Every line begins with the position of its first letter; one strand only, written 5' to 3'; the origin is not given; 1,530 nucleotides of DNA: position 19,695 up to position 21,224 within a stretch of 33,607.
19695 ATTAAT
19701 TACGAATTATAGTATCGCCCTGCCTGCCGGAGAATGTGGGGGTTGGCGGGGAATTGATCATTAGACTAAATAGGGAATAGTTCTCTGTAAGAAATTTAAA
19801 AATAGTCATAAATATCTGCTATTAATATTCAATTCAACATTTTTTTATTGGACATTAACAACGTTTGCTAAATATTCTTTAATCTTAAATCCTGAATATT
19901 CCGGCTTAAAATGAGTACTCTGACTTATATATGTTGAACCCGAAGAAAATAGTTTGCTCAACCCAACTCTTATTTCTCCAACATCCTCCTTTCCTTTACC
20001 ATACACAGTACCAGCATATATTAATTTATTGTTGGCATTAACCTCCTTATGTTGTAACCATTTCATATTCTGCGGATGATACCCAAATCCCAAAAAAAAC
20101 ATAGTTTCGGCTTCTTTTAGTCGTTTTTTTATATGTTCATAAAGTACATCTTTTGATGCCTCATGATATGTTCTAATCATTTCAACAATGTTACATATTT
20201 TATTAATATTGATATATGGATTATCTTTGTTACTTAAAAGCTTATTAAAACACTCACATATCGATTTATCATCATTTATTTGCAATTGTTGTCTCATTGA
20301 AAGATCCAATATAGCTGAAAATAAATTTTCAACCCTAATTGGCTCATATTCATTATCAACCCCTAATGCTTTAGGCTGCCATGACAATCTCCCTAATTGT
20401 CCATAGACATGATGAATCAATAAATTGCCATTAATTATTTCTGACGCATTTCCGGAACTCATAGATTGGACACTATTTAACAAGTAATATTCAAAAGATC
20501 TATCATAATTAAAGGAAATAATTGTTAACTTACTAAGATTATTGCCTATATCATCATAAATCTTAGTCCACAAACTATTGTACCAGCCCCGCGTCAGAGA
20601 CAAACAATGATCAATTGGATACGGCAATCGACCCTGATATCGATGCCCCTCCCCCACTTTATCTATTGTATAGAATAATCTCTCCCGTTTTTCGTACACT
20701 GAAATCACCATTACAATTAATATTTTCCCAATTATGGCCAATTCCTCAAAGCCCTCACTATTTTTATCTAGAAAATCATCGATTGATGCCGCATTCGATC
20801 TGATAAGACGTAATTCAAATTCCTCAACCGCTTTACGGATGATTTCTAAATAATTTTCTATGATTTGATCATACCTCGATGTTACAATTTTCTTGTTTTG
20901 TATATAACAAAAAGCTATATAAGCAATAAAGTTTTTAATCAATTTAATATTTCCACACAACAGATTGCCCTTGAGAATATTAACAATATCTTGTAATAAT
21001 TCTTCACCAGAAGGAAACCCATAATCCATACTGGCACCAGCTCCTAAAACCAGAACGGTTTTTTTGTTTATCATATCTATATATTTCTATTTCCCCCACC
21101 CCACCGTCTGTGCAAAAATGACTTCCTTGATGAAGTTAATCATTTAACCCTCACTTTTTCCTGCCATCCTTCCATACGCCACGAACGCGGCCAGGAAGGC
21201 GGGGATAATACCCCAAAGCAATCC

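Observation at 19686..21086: AT-rich 1.4 kb island with a lone SIR2_2-like gene: candidate single-gene NADase defence module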

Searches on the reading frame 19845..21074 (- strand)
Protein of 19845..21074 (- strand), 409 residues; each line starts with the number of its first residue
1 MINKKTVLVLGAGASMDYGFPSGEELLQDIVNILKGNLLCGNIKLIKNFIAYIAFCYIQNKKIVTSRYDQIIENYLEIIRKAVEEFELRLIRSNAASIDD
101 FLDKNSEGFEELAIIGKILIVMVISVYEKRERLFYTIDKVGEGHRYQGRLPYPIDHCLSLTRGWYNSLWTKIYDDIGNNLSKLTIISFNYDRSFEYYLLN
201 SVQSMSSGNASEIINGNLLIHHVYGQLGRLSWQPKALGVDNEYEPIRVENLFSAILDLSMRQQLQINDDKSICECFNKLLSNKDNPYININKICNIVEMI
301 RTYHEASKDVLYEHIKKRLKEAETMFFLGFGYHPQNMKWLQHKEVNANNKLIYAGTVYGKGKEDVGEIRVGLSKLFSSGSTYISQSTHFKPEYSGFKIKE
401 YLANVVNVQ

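Call 3: search_protein_families(library=pfam, proteins=[window:19845-21074:-], max_evalue=10)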
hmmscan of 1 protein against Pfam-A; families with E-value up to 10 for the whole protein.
window:19845-21074:- (409 aa): 2 families
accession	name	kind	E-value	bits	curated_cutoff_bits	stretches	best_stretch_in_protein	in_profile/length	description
PF13289.12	SIR2_2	-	0.0022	18.5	24.5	1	184-231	2-51/141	SIR2-like domain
PF10363.15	RTP1_C1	-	0.11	13.1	25.9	1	245-319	14-87/112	Required for nuclear transport of RNA pol II C-terminus 1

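Call 4: search_protein_families(library=padloc, proteins=[window:19845-21074:-], max_evalue=10)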
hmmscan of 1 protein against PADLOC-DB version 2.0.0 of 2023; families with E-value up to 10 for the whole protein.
window:19845-21074:- (409 aa): 4 families
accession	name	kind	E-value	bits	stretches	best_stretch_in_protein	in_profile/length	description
PDLC04087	SIR2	-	8e-08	29.5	3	2-35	15-48/343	-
PDLC02408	Aga_SIR2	-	0.0011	16.2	1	4-79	6-76/343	Class II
PDLC04092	SIR2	-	0.0015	15.9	2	42-77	100-135/318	-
PDLC04082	SIR2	-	0.0051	13.8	1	2-34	14-46/345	-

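Call 5: search_protein_families(library=ncbifam, proteins=[window:19845-21074:-], max_evalue=10)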
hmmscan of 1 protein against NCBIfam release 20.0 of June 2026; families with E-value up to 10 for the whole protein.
window:19845-21074:- (409 aa): 2 families
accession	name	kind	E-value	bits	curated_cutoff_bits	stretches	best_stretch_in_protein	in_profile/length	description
NF011440.0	PRK14869.1-2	equivalog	0.011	14.4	746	1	242-312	56-125/541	putative manganese-dependent inorganic diphosphatase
NF053868.1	DS1_1_antiphage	equivalog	0.027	13.5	330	1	235-316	221-306/369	nucleoid-associated anti-phage protein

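Call 6: search_solved_structures(query=window:19845-21074:-, max_evalue=10, show_alignments=2)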
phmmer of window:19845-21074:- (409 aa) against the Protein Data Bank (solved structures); distinct sequences matched with E-value up to 10: 0.

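Call 7: find_homologous_proteins(query=window:19845-21074:-, max_evalue=0.001)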
Query window:19845-21074:- (409 aa): 675 proteins with E <= 0.001 among 5784 candidates; the best 120 are listed.
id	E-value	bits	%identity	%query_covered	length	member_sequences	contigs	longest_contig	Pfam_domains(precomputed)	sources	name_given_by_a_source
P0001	2.1e-262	888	100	96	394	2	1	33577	-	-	-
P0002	3.5e-128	446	56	96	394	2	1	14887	-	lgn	-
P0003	3.5e-124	433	53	100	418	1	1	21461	-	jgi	jgi:hypothetical protein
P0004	2.6e-110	387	48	100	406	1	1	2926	-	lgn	-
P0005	1.2e-98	349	51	88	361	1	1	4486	-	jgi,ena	-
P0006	9.1e-94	333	47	99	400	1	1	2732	-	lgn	-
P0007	3.1e-88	315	44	99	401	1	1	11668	-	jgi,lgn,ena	-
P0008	1.2e-80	289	43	100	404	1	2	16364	-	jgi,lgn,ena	-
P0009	3.5e-68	249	42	100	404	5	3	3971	-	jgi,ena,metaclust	metaclust:\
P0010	9.6e-66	240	40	100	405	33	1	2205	-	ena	-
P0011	3.9e-65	238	39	100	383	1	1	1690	-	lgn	-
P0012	2.6e-64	236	40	100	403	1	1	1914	-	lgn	-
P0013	8.9e-64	234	40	100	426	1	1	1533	-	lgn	-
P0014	9.2e-64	234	41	100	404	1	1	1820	-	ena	-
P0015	3.7e-63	232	39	100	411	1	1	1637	-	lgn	-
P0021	1.5e-55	207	34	100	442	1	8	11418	-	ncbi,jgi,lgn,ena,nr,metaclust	ncbi:MAG TPA: hypothetical protein DCS13_08120 [Candidatus Margulisbacteria bacterium]|nr:MAG: hypot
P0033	1.9e-44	170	33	98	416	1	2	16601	-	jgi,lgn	jgi:hypothetical protein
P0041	8.7e-38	148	32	92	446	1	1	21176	-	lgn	-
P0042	7.0e-33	132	31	91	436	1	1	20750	-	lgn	-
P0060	2.5e-20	91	28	91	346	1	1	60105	PF13289.13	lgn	-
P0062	4.2e-20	90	26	95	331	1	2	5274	PF13289.13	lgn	-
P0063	4.2e-20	90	29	84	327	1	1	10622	PF13289.13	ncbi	-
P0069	2.9e-19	87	25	91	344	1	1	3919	PF13289.13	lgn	-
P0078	5.2e-19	87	26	83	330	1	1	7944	PF13289.13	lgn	-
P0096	2.8e-18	84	27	83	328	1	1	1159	PF13289.13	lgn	-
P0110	1.3e-17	82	27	89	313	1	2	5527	PF13289.13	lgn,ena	-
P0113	1.4e-17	82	28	92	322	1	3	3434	PF13289.13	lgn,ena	-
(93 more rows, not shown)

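Call 12: search_solved_structures(query=A1, max_evalue=10, show_alignments=3)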
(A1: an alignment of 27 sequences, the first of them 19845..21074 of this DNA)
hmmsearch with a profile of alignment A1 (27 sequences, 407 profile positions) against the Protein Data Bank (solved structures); distinct sequences matched with E-value up to 10: 8.
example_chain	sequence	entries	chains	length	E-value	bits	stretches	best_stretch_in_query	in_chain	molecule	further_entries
9xvc_H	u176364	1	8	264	0.042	16.2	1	4-32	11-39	KomC(H146N), a SIR2-domain NADase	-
8zsf_D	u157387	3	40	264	0.047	16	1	4-32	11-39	Sir2 family NAD-dependent protein deacetylase | KomC, SIR2 domain protein, NADase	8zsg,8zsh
8zsi_E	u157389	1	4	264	0.049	16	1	4-32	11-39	Sir2 family NAD-dependent protein deacetylase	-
1quu_A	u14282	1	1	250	0.24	13.7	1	236-323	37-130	HUMAN SKELETAL MUSCLE ALPHA-ACTININ 2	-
7ank_A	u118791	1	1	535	0.25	13.7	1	226-321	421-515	Alpha-actinin-2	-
6eup_A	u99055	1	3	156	0.26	13.6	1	238-321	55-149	Adhesin A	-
6eun_A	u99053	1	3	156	0.26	13.6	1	238-321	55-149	Adhesin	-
9uxb_A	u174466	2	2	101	1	11.7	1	249-312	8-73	Transcription activator BRG1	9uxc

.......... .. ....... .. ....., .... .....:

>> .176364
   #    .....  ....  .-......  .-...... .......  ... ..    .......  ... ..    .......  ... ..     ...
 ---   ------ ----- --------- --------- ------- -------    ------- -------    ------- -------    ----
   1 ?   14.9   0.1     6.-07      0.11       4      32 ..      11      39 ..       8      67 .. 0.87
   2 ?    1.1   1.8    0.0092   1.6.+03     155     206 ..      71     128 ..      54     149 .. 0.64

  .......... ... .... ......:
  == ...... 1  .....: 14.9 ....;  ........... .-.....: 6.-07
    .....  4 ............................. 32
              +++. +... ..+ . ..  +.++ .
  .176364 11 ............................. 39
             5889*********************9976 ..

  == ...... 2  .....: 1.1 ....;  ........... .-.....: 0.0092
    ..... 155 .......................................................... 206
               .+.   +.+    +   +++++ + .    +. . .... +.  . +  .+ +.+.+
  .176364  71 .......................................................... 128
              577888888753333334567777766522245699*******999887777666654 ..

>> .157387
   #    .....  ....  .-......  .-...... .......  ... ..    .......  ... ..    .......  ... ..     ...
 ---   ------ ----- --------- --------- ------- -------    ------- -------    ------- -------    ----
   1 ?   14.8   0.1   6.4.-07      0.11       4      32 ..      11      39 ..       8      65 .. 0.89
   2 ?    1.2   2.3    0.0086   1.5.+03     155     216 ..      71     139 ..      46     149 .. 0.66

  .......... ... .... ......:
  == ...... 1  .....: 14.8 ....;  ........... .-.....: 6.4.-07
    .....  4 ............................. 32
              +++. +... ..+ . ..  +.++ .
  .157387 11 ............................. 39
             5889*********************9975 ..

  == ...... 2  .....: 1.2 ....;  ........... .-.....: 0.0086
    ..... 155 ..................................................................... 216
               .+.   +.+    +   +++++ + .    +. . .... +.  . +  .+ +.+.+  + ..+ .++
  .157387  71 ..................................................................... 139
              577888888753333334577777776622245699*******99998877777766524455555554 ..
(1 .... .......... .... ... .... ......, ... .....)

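Call 13: search_protein_families(library=pfam, alignment_id=A1, max_evalue=0.1)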
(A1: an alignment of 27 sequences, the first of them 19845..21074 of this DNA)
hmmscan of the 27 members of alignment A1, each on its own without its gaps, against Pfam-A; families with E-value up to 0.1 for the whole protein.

A. member 1, window:19845-21074:- (409 aa): 1 family
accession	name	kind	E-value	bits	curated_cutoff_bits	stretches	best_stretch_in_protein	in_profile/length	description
PF13289.12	SIR2_2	-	0.0022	18.5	24.5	0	184-231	2-51/141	SIR2-like domain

B. families by the number of members that match (of 27 scanned): 11 families
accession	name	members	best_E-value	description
PF13289.12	SIR2_2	16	6.7e-05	SIR2-like domain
PF06855.17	YozE_SAM_like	2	0.0015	YozE SAM-like fold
PF09418.16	DUF2009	1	0.009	Non-canonical E2 ubiquitin-conjugating enzyme, DUF2009 family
PF12491.13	ApoB100_C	1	0.016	Apolipoprotein B100 C terminal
PF24436.2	INTS7_N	1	0.024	Integrator complex subunit 7, N-terminal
PF10394.15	Hat1_N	1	0.028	Histone acetyl transferase HAT1 N-terminus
PF22261.3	GPR128_GAIN_subdom_B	1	0.046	GPR128 GAIN subdomain B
PF18172.6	LepB_GAP_N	1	0.061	LepB GAP domain N-terminal subdomain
PF05055.17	DUF677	1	0.066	Protein of unknown function (DUF677)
PF11803.13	UXS1_N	1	0.074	UDP-glucuronate decarboxylase N-terminal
PF19034.5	RnlA-toxin_DBD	1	0.078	RNase LS, bacterial toxin DBD domain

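Call 15: find_encoding_contigs(protein=P0003, flank=8000, max_places=3)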
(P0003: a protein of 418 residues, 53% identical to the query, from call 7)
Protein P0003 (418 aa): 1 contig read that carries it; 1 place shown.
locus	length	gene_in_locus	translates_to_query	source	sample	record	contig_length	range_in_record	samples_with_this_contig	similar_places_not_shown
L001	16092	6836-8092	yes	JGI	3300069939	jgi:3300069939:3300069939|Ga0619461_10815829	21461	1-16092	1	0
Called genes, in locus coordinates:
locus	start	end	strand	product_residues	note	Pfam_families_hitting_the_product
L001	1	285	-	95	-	?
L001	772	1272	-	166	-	PF08308:PEGA (weak)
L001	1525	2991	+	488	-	PF00589:Phage_integrase, PF13401:AAA_22 (faint)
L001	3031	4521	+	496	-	PF01966:HD, PF13286:HD_assoc (faint)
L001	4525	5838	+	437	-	PF04307:YdjM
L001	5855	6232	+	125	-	PF12327:FtsZ_C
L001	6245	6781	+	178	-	PF02563:Poly_export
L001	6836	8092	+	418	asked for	-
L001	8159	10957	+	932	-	PF04313:HSDR_N, PF00270:DEAD, PF04851:ResIII, PF18766:SWI2_SNF2, PF00271:Helicase_C (weak), PF08463:EcoEI_R_C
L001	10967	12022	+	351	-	PF02661:Fic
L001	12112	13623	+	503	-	PF12161:HsdM_N, PF02384:N6_Mtase, PF01170:UPF0020, PF07669:Eco57I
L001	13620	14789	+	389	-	PF01420:Methylase_S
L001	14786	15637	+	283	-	PF09509:Hypoth_Ymh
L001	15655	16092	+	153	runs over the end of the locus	-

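Call 16: find_encoding_contigs(protein=P0002, flank=8000, max_places=3)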
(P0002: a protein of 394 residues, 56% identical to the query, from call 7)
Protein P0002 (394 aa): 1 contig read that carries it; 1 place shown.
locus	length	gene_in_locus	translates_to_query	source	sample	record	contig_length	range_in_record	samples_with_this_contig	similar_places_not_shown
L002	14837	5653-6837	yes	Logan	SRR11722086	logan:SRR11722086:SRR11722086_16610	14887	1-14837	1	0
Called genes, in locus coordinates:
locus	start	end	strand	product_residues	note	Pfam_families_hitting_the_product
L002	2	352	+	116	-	?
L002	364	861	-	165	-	-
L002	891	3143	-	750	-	-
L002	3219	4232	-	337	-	PF02661:Fic, PF12840:HTH_20 (weak)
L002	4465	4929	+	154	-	PF05635:23S_rRNA_IVP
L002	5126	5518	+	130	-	PF00300:His_Phos_1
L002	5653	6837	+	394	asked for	-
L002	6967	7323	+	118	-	-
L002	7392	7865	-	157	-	PF14367:DUF4411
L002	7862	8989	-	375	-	PF01381:HTH_3 (weak), PF12844:HTH_19 (faint), PF13413:HTH_25 (faint), PF06114:Peptidase_M78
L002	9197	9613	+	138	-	-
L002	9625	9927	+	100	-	-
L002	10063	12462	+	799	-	PF13646:HEAT_2 (faint)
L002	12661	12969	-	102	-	-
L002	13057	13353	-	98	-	-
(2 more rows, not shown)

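Call 17: find_encoding_contigs(protein=P0008, flank=7000, max_places=2)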
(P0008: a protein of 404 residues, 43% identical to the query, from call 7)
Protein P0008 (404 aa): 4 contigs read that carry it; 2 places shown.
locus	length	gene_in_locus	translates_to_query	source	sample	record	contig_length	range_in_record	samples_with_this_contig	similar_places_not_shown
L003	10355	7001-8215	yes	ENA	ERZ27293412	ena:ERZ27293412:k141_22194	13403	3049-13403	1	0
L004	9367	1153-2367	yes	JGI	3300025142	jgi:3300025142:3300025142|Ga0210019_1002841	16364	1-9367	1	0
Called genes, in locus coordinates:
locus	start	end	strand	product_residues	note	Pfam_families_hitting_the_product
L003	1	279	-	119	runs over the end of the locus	PF00436:SSB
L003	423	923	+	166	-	PF04191:PEMT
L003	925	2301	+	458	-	PF00512:HisKA, PF02518:HATPase_c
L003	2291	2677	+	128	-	PF23198:PDE8A_N (weak), PF00072:Response_reg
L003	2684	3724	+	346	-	PF01916:DS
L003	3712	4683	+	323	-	PF01370:Epimerase, PF04321:RmlD_sub_bind (weak), PF07993:NAD_binding_4 (faint), PF16363:GDP_Man_Dehyd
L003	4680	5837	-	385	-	-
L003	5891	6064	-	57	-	-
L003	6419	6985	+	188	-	-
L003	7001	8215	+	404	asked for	-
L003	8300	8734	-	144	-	PF01243:PNPOx_N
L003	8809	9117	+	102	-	PF01541:GIY-YIG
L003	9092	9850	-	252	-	PF03193:RsgA_GTPase, PF01926:MMR_HSR1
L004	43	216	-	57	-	-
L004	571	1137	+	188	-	-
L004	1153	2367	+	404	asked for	-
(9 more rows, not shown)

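Call 18: find_encoding_contigs(protein=P0007, flank=7000, max_places=2)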
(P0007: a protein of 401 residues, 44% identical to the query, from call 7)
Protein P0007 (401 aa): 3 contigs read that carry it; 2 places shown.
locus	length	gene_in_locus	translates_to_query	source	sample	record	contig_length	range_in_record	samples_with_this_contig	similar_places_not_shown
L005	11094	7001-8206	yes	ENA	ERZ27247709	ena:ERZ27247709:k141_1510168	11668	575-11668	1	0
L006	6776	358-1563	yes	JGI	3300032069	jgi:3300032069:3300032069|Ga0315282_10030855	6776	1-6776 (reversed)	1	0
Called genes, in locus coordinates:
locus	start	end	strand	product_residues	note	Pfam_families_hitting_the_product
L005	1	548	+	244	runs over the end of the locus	-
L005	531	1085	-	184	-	PF10543:ORF6N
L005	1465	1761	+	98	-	-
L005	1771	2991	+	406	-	-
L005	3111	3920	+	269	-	-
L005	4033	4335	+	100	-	-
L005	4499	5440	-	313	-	PF00211:Guanylate_cyc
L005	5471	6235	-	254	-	PF10137:CAP12-PCTIR_TIR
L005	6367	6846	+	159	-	PF13248:Zn_ribbon_3 (weak), PF13240:Zn_Ribbon_1 (weak)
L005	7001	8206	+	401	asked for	-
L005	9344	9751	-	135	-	PF00565:SNase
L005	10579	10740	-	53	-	-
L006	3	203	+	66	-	?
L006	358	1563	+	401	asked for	-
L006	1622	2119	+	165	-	PF01844:HNH (faint)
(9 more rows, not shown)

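Call 19: find_encoding_contigs(protein=P0021, flank=7000, max_places=3)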
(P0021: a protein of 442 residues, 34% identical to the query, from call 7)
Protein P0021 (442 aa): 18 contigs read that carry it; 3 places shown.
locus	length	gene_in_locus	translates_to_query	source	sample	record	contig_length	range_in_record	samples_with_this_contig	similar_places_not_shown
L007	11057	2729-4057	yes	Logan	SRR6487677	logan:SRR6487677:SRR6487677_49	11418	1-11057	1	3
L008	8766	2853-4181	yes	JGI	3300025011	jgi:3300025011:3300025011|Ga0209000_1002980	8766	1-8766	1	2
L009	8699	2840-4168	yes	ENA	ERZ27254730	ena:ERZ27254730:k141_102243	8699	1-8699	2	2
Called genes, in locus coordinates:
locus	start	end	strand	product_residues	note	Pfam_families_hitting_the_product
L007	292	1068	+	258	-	PF00589:Phage_integrase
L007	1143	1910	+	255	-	PF09565:RE_NgoFVII (faint), PF13091:PLDc_2, PF00614:PLDc (weak)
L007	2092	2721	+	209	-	-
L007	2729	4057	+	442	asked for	-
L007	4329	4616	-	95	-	-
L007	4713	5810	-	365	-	PF13495:Phage_int_SAM_4, PF24624:Int_N (weak), PF00589:Phage_integrase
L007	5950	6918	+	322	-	PF11185:DUF2971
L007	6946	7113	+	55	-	-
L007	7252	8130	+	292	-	-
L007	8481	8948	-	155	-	-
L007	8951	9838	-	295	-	-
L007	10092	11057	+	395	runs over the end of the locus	-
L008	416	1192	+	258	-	PF00589:Phage_integrase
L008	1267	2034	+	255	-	PF09565:RE_NgoFVII (faint), PF13091:PLDc_2, PF00614:PLDc (weak)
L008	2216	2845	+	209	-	-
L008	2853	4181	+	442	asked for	-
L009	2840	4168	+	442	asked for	-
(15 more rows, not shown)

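Call 20: find_encoding_contigs(protein=P0033, flank=7000, max_places=2)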
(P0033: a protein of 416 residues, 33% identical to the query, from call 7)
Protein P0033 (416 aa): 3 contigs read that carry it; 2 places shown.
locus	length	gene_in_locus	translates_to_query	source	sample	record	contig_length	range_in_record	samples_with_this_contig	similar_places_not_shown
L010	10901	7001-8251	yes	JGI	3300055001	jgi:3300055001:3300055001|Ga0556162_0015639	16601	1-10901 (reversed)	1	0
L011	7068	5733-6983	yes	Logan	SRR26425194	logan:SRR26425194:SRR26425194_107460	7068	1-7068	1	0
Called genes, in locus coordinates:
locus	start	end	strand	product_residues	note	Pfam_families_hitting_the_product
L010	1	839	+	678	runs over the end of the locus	PF12161:HsdM_N, PF02384:N6_Mtase, PF01170:UPF0020 (weak), PF05175:MTS (weak)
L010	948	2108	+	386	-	PF01420:Methylase_S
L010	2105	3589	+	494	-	PF04326:SLFN_AlbA_2, PF13749:HATPase_c_4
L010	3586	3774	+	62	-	-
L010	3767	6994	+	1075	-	PF04313:HSDR_N, PF04851:ResIII, PF18766:SWI2_SNF2, PF22679:T1R_D3-like, PF11867:T1RH-like_C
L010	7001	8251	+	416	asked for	-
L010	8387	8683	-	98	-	-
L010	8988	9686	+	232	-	PF00072:Response_reg, PF00486:Trans_reg_C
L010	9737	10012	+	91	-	-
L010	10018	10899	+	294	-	?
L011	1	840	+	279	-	?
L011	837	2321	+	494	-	PF04326:SLFN_AlbA_2, PF13749:HATPase_c_4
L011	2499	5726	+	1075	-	PF04313:HSDR_N, PF04851:ResIII, PF18766:SWI2_SNF2, PF22679:T1R_D3-like, PF11867:T1RH-like_C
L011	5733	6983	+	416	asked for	-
